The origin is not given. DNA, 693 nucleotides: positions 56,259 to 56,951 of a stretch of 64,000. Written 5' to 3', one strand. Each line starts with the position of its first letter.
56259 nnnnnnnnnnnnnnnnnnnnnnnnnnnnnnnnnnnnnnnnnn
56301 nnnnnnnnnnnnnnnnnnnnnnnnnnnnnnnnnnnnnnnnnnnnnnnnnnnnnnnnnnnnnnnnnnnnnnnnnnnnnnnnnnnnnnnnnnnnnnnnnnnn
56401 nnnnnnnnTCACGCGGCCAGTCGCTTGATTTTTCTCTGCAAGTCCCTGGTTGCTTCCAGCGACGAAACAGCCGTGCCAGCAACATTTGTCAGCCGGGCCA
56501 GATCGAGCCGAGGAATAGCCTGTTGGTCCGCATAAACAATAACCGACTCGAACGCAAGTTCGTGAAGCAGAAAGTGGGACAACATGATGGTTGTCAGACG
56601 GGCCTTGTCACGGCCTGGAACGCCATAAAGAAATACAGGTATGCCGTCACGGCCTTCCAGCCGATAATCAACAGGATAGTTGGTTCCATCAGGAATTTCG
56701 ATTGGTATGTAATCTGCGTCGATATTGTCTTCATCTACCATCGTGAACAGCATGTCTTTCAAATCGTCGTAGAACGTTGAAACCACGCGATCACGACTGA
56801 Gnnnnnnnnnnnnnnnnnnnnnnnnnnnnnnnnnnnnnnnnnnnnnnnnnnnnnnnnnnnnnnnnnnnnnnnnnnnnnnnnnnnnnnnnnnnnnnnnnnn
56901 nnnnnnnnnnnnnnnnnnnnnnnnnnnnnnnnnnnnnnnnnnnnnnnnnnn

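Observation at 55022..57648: Low-GC three-gene cassette (interrupted small ORF, DUF1828/1829-like protein, PDDEXK_4-like nuclease) at a broken core-gene junction: candidate undescribed defence or addiction module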

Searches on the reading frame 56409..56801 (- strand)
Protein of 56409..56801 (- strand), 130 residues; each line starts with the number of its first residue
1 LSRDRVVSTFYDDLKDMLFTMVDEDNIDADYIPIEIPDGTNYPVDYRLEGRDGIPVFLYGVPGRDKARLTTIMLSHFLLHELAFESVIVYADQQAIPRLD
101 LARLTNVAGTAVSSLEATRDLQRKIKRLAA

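Call 74: search_protein_families(library=pfam, proteins=[window:56409-56801:-], max_evalue=10)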
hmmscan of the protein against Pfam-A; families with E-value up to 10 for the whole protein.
window:56409-56801:- (130 aa): 1 family
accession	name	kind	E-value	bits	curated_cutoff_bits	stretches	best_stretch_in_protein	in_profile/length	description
PF20373.3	DUF6668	-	0.18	12.3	27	1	79-127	17-63/130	Family of unknown function (DUF6668)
